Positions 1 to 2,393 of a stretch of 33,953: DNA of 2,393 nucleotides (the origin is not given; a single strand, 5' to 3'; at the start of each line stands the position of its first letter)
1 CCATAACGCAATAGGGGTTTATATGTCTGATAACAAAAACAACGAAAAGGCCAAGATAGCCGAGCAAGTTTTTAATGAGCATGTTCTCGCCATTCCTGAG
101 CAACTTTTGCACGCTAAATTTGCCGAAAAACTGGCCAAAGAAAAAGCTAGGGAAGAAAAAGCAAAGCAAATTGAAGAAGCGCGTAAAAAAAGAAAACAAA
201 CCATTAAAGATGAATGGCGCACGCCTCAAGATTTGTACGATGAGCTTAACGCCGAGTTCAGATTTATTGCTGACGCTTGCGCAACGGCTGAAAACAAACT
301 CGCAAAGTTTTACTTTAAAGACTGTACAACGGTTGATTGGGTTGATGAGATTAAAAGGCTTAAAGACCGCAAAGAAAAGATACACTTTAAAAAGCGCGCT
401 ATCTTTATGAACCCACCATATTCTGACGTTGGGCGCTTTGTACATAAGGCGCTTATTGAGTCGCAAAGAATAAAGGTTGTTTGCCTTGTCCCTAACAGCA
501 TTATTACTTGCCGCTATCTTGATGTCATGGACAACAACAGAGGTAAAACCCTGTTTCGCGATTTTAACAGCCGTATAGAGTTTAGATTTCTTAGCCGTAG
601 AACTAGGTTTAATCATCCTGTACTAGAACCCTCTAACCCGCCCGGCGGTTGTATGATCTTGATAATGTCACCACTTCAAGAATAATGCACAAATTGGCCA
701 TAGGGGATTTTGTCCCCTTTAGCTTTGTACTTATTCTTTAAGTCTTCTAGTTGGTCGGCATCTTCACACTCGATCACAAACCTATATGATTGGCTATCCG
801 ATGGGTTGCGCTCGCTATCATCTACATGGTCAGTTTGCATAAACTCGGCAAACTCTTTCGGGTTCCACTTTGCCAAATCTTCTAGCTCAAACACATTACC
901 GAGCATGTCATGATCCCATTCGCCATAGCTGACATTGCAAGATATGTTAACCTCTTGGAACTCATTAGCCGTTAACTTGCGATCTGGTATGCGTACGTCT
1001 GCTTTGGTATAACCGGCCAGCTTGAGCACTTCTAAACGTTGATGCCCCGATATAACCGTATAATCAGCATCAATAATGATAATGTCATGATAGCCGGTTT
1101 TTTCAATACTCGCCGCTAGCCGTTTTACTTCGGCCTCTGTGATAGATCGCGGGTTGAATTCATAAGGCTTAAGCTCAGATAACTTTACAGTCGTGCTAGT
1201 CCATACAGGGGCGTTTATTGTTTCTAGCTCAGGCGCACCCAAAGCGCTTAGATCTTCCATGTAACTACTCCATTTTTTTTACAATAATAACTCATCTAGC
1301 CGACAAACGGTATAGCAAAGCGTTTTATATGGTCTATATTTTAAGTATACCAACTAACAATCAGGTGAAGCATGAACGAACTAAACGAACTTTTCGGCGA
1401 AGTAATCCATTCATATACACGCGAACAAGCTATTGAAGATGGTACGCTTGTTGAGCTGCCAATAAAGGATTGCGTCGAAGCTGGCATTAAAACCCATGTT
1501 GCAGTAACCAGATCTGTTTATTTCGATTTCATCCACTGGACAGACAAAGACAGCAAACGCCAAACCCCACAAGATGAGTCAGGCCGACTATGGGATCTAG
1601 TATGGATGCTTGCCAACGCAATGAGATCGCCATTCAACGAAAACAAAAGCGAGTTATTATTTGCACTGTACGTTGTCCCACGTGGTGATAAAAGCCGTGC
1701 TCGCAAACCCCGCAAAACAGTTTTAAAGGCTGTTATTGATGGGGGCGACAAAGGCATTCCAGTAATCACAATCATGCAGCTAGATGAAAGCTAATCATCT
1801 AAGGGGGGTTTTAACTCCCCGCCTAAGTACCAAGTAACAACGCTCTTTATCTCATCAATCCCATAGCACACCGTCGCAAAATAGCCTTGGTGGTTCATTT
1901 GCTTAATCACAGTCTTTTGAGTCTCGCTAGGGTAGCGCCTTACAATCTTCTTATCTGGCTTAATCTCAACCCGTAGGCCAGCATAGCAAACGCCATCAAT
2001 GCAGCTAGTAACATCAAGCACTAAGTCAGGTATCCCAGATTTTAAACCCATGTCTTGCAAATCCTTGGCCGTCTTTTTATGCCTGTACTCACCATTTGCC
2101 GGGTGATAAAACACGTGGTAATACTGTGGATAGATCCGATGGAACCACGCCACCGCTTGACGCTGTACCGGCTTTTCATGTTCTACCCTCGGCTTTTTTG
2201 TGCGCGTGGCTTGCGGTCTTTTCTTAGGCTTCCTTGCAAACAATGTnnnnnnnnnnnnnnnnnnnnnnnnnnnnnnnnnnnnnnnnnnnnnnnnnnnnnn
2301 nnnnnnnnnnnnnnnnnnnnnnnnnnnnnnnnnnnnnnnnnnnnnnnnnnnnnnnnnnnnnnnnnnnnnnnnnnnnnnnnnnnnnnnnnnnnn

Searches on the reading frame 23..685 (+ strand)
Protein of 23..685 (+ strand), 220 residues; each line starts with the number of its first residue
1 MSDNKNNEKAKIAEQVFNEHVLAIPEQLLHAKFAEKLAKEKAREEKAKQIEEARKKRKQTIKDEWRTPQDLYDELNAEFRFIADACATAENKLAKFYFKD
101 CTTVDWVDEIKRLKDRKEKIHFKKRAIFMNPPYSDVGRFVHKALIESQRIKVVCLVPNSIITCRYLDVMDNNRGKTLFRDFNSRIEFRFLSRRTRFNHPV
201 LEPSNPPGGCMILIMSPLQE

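Call 47: search_protein_families(library=phrogs, alignment_id=A5, max_evalue=0.00001)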
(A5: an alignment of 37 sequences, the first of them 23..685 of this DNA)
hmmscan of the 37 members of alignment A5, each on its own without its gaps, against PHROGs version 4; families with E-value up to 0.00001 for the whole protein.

A. member 1, window:23-685:+ (220 aa): 3 families
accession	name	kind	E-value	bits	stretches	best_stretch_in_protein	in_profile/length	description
phrog_111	-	other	4.9e-31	109.7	1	2-218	3-204/345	DNA methyltransferase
phrog_22740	-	unknown function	1.9e-09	38.9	1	62-142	11-81/99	-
phrog_799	-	other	4.5e-06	27.1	1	42-161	180-321/458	DNA methyltransferase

B. families by the number of members that match (of 37 scanned): 65 families (the first 25 are shown)
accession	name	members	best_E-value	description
phrog_283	-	1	4.8e-82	major head protein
phrog_5842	-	1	1.3e-77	-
phrog_9483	-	1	1.2e-64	tail length tape measure protein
phrog_477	-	1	5.4e-48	head-tail adaptor Ad1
phrog_22694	-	1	8.7e-48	-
phrog_169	-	1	4.8e-44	tail completion or Neck1 protein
phrog_44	-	1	3.6e-42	single strand DNA binding protein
phrog_8462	-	1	4.9e-37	tail length tape measure protein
phrog_8125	-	1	5.1e-37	tail length tape measure protein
phrog_192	-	1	3e-35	DNA polymerase exonuclease subunit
phrog_216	-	1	2.5e-34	integrase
phrog_2854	-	1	5.2e-34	tail length tape measure protein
phrog_111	-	1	4.9e-31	DNA methyltransferase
phrog_824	-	1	8e-30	-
phrog_3108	-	1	7.8e-28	-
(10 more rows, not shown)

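Call 48: search_protein_families(library=pfam, alignment_id=A5, max_evalue=0.001)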
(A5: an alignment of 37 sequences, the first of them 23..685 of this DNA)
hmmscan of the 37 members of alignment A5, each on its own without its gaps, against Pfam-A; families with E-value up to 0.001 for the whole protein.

A. member 1, window:23-685:+ (220 aa): 1 family
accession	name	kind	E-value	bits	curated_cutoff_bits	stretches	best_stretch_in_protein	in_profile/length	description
PF05869.16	Dam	-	8.5e-17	61.8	28.1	1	57-190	4-124/169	DNA N-6-adenine-methyltransferase (Dam)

B. families by the number of members that match (of 37 scanned): 17 families
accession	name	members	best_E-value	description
PF20557.3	DnaT_2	1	4.5e-45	Putative DnaT-like ssDNA binding protein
PF00436.31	SSB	1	1.3e-29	Single-strand binding protein family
PF00929.31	RNase_T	1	2.6e-27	Exonuclease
PF04404.17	ERF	1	4.2e-21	ERF superfamily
PF00589.27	Phage_integrase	1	1.3e-20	Phage integrase family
PF13554.12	Phage_tail_terminator_5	1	3.4e-19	Phage tail terminator protein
PF20213.3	DUF6573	1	9.6e-18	Family of unknown function (DUF6573)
PF13356.12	Arm-DNA-bind_3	1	2.4e-17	Arm DNA-binding domain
PF05869.16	Dam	1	8.5e-17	DNA N-6-adenine-methyltransferase (Dam)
PF16460.11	Phage_TTP_11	1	3.6e-13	Phage tail tube, TTP, lambda-like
PF04883.17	HK97-gp10_like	1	1.5e-07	Bacteriophage HK97-gp10, putative tail-component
PF16461.11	Phage_TTP_12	1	2.2e-05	Lambda phage tail tube protein, TTP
PF13482.12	RNase_H_2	1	3.5e-05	RNase_H superfamily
PF04545.22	Sigma70_r4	1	5.5e-05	Sigma-70, region 4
PF16795.10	Phage_integr_3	1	9.2e-05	Archaeal phage integrase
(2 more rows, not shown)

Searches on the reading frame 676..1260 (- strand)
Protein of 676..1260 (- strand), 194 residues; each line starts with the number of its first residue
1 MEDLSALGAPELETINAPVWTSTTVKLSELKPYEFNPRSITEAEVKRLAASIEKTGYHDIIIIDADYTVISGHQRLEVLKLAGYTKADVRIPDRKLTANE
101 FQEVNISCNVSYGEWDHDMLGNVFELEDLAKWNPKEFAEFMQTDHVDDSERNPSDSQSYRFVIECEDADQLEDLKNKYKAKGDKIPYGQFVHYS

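Call 105: search_protein_families(library=phrogs, proteins=[window:676-1260:-], max_evalue=0.001)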
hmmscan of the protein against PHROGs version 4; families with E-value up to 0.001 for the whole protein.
window:676-1260:- (194 aa): 17 families
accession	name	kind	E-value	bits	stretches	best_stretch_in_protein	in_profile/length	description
phrog_498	-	other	2.7e-24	86.6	1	23-155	36-173/633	DNA methyltransferase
phrog_620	-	DNA, RNA and nucleotide metabolism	3.1e-24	87.2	1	23-186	10-169/217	ParB-like partition protein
phrog_9353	-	unknown function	5.7e-18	66.7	1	22-145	11-141/245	-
phrog_940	-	DNA, RNA and nucleotide metabolism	1.7e-13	51.6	1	23-148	7-132/388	nuclease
phrog_723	-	DNA, RNA and nucleotide metabolism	2.2e-11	45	1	17-183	8-200/223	ParB-like partition protein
phrog_930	-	DNA, RNA and nucleotide metabolism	2.4e-11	44.9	1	24-130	9-113/223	ParB-like partition protein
phrog_18056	-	DNA, RNA and nucleotide metabolism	2.7e-10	40.7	1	24-96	5-76/387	ParB-like partition nuclease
phrog_5475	-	unknown function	5.3e-10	39.7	1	25-109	6-85/458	-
phrog_8071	-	DNA, RNA and nucleotide metabolism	1.3e-09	38.8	1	21-149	6-129/389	ParB-like partition protein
phrog_15396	-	DNA, RNA and nucleotide metabolism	4.5e-09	37.5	1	26-122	8-105/258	ParB-like partition nuclease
phrog_3264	-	DNA, RNA and nucleotide metabolism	1e-08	36.2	1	23-109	50-138/337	ParB-like partition protein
phrog_2159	-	DNA, RNA and nucleotide metabolism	2.7e-08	34.6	1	14-80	53-123/365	ParB-like partition protein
phrog_4715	-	DNA, RNA and nucleotide metabolism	6.4e-08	32.4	1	23-91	148-221/630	ParB-like partition protein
phrog_7405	-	unknown function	4.5e-07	30.8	1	17-126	19-132/250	-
phrog_12047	-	DNA, RNA and nucleotide metabolism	3.7e-06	27.7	1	45-94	21-70/301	ParB-like partition nuclease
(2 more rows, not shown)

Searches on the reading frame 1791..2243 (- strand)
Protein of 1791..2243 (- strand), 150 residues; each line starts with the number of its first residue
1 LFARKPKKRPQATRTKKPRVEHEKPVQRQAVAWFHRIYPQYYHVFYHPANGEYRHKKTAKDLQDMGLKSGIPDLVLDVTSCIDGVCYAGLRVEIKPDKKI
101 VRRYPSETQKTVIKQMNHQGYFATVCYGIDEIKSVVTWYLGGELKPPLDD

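Call 105: search_protein_families(library=phrogs, proteins=[window:1791-2243:-], max_evalue=0.001)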
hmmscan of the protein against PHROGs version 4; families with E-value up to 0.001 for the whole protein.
window:1791-2243:- (150 aa): 4 families
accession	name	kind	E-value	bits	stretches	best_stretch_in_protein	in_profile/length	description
phrog_824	-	unknown function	8e-30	105.6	1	12-143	55-178/265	-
phrog_2363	-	unknown function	1.2e-11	45.6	1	27-134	65-165/192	-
phrog_5702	-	DNA, RNA and nucleotide metabolism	7.6e-07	30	1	65-139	1-66/70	Holliday junction resolvase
phrog_93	-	DNA, RNA and nucleotide metabolism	5.3e-05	23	1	7-142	338-444/613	endonuclease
